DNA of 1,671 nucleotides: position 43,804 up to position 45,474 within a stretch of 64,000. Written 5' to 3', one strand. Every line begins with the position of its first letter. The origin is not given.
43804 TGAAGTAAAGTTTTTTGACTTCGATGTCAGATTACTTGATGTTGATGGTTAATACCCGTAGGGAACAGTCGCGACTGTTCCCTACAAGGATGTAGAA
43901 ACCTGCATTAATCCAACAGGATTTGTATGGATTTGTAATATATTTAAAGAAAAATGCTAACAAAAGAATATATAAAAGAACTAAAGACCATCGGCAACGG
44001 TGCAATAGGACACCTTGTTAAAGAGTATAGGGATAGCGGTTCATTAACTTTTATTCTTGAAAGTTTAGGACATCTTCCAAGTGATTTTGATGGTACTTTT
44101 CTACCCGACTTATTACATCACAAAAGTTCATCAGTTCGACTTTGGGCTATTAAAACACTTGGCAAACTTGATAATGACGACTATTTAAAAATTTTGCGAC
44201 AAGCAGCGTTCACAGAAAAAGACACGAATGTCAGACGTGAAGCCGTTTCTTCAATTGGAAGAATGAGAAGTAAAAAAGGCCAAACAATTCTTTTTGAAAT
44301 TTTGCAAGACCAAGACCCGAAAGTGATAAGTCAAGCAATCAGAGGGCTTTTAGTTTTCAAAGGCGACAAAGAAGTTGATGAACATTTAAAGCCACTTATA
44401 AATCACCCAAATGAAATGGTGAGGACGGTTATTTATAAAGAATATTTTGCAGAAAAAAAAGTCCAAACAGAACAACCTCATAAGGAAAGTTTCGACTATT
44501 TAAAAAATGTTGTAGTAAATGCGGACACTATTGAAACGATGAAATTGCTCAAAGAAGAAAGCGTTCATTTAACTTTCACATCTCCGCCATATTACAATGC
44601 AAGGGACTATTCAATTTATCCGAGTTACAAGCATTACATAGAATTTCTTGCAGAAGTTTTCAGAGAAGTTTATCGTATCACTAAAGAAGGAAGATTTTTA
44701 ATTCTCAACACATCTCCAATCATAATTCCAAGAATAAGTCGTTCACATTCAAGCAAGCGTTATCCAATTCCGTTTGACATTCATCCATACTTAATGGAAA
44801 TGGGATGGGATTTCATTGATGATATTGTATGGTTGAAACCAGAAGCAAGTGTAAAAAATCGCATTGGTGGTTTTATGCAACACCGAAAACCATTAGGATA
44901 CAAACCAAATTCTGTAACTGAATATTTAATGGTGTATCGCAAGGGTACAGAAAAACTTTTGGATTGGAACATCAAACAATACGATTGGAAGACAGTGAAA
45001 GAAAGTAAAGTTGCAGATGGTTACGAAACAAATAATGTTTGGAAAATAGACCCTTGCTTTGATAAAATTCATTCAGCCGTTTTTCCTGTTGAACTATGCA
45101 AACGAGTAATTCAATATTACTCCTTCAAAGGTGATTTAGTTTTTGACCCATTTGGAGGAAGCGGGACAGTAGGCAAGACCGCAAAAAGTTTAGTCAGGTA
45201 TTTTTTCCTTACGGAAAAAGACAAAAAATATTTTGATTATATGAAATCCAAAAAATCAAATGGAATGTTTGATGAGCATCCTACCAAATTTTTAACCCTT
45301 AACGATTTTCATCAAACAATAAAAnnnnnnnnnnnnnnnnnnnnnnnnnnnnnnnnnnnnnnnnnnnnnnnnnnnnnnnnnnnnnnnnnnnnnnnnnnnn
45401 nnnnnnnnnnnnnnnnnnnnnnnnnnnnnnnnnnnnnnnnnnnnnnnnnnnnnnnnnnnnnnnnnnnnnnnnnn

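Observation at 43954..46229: HEAT-repeat-fused amino-methyltransferase with an overlapping PD-(D/E)xK-like gene: atypical RM-like or candidate novel system in an AT-rich island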

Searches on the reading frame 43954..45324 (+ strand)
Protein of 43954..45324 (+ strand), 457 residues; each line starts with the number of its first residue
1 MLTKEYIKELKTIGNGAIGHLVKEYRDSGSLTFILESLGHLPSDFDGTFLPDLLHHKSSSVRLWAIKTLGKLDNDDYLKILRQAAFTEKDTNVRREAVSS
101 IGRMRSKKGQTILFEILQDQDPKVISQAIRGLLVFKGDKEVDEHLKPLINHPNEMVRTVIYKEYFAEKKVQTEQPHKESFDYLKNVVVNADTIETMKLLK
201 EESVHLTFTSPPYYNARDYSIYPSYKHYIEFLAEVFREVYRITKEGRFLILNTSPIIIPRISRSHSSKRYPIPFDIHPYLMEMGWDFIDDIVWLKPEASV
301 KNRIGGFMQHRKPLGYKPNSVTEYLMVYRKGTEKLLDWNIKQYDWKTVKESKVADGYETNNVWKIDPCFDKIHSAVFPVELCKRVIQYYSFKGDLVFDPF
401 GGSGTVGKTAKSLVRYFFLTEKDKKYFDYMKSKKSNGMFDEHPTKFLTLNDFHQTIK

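Call 3: search_protein_families(library=pfam, proteins=[window:43954-45324:+], max_evalue=1)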
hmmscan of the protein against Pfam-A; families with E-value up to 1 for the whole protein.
window:43954-45324:+ (457 aa): 7 families
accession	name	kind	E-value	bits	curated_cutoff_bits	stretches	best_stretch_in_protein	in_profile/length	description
PF01555.25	N6_N4_Mtase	-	6.7e-37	128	26.7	1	204-431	1-220/221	DNA methylase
PF13646.12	HEAT_2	-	8e-17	61.8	27.7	2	53-132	7-87/88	HEAT repeats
PF02985.28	HEAT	-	3.3e-07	30.4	23.5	1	52-72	7-27/31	HEAT repeat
PF03130.22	HEAT_PBS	-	0.002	19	20.9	0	61-84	1-24/27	PBS lyase HEAT-like repeat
PF01602.26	Adaptin_N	-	0.023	13.7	37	1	54-145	88-189/524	Adaptin N terminal region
PF21581.3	SCD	-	0.025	15.3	27.5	0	53-88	38-72/75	Stromalin conservative domain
PF03602.21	Cons_hypoth95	-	0.028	14.5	24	1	365-432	21-82/182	Conserved hypothetical protein 95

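Call 4: search_protein_families(library=ncbifam, proteins=[window:43954-45324:+], max_evalue=1)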
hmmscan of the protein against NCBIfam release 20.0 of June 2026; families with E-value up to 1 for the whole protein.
window:43954-45324:+ (457 aa): 8 families
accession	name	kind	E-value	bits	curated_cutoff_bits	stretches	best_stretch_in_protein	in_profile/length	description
NF008572.0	PRK11524.1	equivalog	3.2e-14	52.8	292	2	373-427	195-249/294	adenine-specific DNA-methyltransferase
NF050803.1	DnaMtaseCcrMCaul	equivalog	3.3e-14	52.6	830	2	369-432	182-245/350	adenine-specific DNA-methyltransferase CcrM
NF045915.1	PhycobilmeDegNblB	equivalog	3.3e-06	26.8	300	1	61-156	115-208/214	phycobilisome degradation protein NblB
NF058505.1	phyc_lyase_CpeY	equivalog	2.4e-05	23.1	600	1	84-162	59-138/419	C-phycoerythrin alpha-cysteine-82 phycoerythrobilin lyase CpeY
NF010253.0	PRK13699.1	subfamily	9.9e-05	22.1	244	1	370-417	141-188/226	DNA methyltransferase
NF058515.1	phyc_lyase_CpcF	equivalog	0.002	17.7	220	1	57-111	72-126/200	C-phycocyanin alpha-cysteine-84 phycocyanobilin lyase subunit CpcF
NF010374.0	PRK13800.1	equivalog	0.005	15.1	1196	1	58-162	608-707/898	fumarate reductase/succinate dehydrogenase flavoprotein subunit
NF058502.1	phyc_lyase_CpcE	equivalog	0.067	12.7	330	1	34-133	136-233/260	C-phycocyanin alpha-cysteine-84 phycocyanobilin lyase subunit CpcE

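Call 5: search_protein_families(library=padloc, proteins=[window:43954-45324:+], max_evalue=1)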
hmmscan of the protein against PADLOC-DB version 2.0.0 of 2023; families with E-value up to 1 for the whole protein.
window:43954-45324:+ (457 aa): 62 families (the best 25 are shown)
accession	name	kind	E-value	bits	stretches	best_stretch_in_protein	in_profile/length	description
PDLC03246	MTase_II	-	1.7e-78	262.4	1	166-430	95-362/376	Type II methyltransferase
PDLC03276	MTase_II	-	1.7e-75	252.8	1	65-428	23-394/404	Type II methyltransferase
PDLC03353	MTase_II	-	3.9e-46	155.7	1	181-433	6-249/260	Type II methyltransferase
PDLC03350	MTase_II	-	1.9e-33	114.2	1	181-432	53-293/312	Type II methyltransferase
PDLC03387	MTase_II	-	3.1e-31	106.6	2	272-432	127-273/289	Type II methyltransferase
PDLC03371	MTase_II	-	2.2e-26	91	1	184-434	10-252/260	Type II methyltransferase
PDLC03260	MTase_II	-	1.5e-23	81.3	2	184-258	9-84/349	Type II methyltransferase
PDLC03259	MTase_II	-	2.5e-20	70.7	1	194-430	12-251/423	Type II methyltransferase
PDLC03299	MTase_II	-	3e-20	70.9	2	175-253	5-88/296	Type II methyltransferase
PDLC03236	MTase_II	-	2.1e-19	67.4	1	187-412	652-877/912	Type II methyltransferase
PDLC03252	MTase_II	-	3.4e-19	67.4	2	283-435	217-354/365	Type II methyltransferase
PDLC03216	MTase_II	-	7e-18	62.7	1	178-433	5-254/364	Type II methyltransferase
PDLC03283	MTase_II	-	4.4e-17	60.4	1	224-431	61-268/352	Type II methyltransferase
PDLC03714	oMTase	-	1e-16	59.2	1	185-435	4-258/279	orphan methyltransferase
PDLC03265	MTase_II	-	4.4e-16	57.2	2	170-245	10-90/333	Type II methyltransferase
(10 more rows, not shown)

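Call 7: search_solved_structures(query=window:43954-45324:+, max_evalue=0.01, show_alignments=1)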
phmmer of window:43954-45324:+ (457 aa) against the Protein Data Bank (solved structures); distinct sequences matched with E-value up to 0.01: 24.
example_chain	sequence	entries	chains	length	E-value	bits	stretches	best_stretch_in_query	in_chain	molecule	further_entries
2zie_A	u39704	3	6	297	1.3e-19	73.6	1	190-408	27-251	Putative modification methylase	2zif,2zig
9sah_A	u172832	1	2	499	3.2e-18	69.1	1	57-149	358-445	E4-NB2 synthetic fusion protein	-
6pbd_A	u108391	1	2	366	3.9e-09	39.2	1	182-433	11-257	Modification methylase CcrMI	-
4zv6_A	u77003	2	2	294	4.5e-09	38.9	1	17-149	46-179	AlphaRep-7 | alpha-Rep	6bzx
8s9n_A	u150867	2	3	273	1.1e-08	37.6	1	357-427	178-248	DNA cytosine-N4 methyltransferase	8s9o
6gwc_C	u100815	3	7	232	2.4e-08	36.5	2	60-148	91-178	iE5 ALPHAREP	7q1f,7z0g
8s9m_A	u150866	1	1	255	2.7e-08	36.4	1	357-427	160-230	DNA cytosine-N4 methyltransferase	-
4xl5_C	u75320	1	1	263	9.2e-08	34.6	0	55-148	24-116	bGFP-A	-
5hek_A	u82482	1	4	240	6.7e-07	31.8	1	378-442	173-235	Adenine specific DNA methyltransferase (DpnA)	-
6fsq_A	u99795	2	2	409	9.8e-07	31.2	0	56-132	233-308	alphaRep A3_bGFPD | A3_bGFPD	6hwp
8aw4_A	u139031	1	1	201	9.8e-07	31.2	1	53-138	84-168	ALPHAREP bB-E3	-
5hfj_A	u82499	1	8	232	3.8e-06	29.3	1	378-433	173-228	Adenine specific DNA methyltransferase (DpnA)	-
6gx7_E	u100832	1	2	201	5.5e-06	28.7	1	55-145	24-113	iiiA5 ALPHAREP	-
1boo_A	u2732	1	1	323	5.5e-05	25.5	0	371-425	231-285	PROTEIN (N-4 CYTOSINE-SPECIFIC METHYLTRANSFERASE PVU II)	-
1g60_A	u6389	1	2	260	6.1e-05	25.3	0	373-427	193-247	Adenine-specific Methyltransferase MboIIA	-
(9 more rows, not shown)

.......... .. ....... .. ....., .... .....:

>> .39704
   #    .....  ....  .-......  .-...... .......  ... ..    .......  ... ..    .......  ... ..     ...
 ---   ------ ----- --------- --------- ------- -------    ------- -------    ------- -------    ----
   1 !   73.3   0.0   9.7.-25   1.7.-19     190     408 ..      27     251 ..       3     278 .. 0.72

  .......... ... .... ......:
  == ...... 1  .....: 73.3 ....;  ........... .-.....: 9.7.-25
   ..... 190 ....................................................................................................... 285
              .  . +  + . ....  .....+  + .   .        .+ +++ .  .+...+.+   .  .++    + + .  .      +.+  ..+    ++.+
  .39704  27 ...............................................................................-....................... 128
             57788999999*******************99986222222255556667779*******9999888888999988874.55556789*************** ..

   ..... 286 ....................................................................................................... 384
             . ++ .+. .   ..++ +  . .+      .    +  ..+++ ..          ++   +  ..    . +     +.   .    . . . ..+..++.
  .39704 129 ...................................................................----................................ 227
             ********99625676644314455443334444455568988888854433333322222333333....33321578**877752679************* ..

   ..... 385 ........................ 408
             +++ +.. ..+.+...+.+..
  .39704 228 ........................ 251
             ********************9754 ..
